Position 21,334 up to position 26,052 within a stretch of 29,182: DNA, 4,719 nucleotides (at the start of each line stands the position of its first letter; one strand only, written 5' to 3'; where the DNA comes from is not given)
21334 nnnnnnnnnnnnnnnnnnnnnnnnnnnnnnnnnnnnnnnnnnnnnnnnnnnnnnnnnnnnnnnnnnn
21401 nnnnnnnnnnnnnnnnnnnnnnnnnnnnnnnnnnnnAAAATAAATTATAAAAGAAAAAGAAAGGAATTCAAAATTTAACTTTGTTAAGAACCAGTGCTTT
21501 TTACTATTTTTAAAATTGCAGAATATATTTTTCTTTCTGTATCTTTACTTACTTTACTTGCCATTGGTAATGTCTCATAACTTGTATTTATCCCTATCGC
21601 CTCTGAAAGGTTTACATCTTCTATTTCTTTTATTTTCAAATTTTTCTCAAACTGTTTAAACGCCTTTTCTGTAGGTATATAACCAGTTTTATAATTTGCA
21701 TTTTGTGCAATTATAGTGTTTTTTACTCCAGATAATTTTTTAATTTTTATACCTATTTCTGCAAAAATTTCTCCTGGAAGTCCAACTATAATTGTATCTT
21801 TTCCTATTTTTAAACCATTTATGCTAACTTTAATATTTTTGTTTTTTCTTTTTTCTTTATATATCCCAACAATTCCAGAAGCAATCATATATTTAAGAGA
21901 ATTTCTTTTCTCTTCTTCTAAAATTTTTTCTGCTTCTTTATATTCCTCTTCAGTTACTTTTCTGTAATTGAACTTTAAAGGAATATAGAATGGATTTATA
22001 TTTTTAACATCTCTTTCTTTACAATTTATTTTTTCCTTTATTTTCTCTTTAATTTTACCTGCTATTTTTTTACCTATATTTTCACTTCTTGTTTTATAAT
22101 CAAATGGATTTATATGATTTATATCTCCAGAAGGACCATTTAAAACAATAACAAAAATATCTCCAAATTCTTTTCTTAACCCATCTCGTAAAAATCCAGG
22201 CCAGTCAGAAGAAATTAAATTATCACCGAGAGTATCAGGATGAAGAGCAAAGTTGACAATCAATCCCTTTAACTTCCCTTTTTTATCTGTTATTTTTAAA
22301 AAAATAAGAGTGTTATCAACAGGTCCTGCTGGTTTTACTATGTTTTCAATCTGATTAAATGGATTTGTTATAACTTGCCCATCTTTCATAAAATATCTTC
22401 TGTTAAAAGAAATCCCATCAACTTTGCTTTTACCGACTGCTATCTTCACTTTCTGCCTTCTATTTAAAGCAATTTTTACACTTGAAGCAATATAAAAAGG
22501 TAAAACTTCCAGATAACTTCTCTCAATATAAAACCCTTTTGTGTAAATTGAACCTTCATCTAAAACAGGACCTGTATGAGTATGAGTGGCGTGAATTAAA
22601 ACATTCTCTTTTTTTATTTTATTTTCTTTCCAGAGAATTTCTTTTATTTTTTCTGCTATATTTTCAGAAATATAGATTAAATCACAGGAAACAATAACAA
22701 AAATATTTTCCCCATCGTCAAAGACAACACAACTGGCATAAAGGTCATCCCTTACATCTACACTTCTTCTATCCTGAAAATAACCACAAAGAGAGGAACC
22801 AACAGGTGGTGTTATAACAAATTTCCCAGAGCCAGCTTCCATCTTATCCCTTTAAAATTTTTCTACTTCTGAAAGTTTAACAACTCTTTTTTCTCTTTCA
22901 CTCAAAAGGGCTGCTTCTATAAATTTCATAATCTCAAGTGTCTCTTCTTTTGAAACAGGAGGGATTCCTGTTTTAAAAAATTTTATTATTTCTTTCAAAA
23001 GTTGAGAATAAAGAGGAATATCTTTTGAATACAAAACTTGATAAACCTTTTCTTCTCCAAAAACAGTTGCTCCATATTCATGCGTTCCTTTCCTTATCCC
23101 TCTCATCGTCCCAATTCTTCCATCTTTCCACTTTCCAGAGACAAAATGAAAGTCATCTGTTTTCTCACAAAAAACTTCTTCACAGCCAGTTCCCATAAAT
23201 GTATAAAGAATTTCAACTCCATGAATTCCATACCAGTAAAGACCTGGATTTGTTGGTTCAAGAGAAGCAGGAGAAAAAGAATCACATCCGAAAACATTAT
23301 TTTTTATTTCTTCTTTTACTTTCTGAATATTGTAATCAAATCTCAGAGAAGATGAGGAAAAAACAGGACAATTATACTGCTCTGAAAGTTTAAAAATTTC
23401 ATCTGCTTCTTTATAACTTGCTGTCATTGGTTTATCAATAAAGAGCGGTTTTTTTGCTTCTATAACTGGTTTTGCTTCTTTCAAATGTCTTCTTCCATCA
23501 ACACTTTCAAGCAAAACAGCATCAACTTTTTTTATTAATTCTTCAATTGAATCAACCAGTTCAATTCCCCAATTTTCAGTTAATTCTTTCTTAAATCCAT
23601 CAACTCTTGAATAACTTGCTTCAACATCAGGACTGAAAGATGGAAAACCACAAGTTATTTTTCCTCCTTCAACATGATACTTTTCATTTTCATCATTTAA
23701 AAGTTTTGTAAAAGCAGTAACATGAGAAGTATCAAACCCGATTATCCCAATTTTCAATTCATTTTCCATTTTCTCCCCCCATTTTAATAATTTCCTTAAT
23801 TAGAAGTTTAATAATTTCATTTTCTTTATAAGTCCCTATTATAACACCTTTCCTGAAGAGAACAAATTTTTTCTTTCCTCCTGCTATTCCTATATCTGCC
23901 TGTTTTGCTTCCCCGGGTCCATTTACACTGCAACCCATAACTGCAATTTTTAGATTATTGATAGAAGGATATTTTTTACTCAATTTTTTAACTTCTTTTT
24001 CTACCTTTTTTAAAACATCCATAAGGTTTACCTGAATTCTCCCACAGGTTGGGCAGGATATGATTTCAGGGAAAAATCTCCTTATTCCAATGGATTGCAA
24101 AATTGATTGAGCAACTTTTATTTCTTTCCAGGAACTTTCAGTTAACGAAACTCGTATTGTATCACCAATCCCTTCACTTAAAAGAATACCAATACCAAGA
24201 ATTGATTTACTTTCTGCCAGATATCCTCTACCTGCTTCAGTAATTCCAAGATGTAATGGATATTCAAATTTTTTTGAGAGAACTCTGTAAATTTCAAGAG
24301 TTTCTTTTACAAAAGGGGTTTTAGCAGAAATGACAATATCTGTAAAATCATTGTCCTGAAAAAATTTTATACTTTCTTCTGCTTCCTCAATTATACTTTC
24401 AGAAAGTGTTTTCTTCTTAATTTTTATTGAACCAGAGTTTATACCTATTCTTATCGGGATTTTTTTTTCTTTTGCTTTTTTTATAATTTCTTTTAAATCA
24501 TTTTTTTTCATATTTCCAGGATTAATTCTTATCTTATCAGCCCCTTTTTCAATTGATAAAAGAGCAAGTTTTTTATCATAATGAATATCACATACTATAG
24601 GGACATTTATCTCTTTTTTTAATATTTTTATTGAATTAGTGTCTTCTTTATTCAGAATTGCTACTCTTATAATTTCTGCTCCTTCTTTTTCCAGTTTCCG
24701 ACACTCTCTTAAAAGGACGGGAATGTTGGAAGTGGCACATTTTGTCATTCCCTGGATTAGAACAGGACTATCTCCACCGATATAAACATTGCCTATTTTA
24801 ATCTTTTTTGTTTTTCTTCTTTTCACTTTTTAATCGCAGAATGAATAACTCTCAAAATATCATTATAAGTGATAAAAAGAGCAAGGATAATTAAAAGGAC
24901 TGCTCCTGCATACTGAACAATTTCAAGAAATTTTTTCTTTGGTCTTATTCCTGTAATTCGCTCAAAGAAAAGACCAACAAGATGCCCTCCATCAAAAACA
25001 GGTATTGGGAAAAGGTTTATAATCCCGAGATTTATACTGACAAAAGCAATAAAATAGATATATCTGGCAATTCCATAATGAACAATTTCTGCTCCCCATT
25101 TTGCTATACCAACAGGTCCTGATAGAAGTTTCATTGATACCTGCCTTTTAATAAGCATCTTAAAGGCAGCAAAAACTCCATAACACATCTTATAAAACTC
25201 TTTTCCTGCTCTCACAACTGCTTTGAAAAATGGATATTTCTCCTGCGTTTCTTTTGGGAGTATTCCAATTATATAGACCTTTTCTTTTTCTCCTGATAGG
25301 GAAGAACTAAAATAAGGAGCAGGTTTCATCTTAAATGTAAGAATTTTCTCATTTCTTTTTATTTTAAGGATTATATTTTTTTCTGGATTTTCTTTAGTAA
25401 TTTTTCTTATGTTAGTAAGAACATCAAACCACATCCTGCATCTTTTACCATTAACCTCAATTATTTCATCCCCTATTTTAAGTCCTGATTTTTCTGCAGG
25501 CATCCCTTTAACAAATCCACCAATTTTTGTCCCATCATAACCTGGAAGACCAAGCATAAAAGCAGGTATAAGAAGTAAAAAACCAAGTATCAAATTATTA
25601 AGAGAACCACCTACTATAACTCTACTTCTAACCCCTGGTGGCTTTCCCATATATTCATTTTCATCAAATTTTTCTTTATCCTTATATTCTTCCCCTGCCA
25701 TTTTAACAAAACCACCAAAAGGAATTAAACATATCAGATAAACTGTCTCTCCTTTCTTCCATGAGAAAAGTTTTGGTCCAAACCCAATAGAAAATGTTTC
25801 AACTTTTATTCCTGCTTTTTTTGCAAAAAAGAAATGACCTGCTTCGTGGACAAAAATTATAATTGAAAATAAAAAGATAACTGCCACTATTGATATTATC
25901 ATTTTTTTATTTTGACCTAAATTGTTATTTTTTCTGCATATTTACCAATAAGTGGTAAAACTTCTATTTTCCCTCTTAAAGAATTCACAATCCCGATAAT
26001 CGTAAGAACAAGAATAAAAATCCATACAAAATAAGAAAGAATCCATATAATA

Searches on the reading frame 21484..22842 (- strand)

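Call 67: search_protein_families(library=pfam, proteins=[window:21484-22842:-], max_evalue=0.00001)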
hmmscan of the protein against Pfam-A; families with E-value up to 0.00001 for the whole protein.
window:21484-22842:- (452 aa): 1 family
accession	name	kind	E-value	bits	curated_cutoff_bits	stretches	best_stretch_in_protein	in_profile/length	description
PF04734.18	Ceramidase_alk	-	6e-16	58.6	32.1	1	3-216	3-220/509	Neutral/alkaline non-lysosomal ceramidase, N-terminal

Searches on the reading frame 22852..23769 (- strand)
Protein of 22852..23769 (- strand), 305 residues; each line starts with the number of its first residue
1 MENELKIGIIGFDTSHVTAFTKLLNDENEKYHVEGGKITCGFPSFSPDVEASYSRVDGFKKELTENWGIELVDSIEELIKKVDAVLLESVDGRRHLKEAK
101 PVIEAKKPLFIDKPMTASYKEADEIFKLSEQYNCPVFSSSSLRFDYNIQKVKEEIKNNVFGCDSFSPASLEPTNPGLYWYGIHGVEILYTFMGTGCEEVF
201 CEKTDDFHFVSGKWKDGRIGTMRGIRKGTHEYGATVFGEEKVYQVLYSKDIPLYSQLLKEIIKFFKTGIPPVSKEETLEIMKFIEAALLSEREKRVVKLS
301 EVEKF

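Call 67: search_protein_families(library=pfam, proteins=[window:22852-23769:-], max_evalue=0.00001)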
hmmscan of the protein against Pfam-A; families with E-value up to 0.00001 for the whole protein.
window:22852-23769:- (305 aa): 1 family
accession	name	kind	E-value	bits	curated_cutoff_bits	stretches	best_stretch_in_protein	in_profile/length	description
PF01408.29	GFO_IDH_MocA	-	3.2e-10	41.2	24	1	7-137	3-117/120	Oxidoreductase family, NAD-binding Rossmann fold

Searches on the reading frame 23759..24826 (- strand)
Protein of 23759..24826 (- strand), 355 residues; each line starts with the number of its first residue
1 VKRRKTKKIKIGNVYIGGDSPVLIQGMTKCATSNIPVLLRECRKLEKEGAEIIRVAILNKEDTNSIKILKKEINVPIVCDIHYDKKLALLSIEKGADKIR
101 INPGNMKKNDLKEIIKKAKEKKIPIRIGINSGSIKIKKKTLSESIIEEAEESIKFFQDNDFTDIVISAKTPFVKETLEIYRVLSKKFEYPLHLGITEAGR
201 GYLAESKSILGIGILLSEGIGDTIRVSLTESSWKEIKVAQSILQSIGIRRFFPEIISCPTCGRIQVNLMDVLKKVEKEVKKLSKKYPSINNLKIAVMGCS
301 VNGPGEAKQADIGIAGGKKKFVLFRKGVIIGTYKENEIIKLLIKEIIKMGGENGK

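Call 67: search_protein_families(library=pfam, proteins=[window:23759-24826:-], max_evalue=0.00001)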
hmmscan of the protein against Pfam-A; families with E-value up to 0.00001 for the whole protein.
window:23759-24826:- (355 aa): 1 family
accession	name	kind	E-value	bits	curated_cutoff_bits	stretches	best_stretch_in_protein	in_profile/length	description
PF04551.19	GcpE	-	1.2e-122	409.7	32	1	6-346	1-341/343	GcpE protein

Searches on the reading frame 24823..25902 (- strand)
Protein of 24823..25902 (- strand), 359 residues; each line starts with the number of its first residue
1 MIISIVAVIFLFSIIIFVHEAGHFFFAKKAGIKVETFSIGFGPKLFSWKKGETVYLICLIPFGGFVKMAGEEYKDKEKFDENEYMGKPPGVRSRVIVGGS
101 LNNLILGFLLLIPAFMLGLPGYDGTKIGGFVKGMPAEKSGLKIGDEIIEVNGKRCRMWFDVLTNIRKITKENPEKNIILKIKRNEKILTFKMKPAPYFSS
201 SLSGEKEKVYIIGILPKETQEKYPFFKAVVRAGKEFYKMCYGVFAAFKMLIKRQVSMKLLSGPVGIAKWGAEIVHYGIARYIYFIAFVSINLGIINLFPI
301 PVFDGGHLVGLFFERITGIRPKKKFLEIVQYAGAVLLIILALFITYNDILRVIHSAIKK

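Call 67: search_protein_families(library=pfam, proteins=[window:24823-25902:-], max_evalue=0.00001)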
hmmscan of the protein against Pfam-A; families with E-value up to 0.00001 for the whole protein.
window:24823-25902:- (359 aa): 4 families
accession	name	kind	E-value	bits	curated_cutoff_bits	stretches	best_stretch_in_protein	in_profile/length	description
PF02163.28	Peptidase_M50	-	4e-62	209.9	27.2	1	8-340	2-221/221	Peptidase family M50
PF17820.7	PDZ_6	-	1.4e-08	34.7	27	1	131-183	6-54/54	PDZ domain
PF00595.29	PDZ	-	2.4e-06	28.3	23.2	1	125-163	27-64/81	PDZ domain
PF13180.12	PDZ_2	-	2.6e-06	28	27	1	132-192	21-78/80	PDZ domain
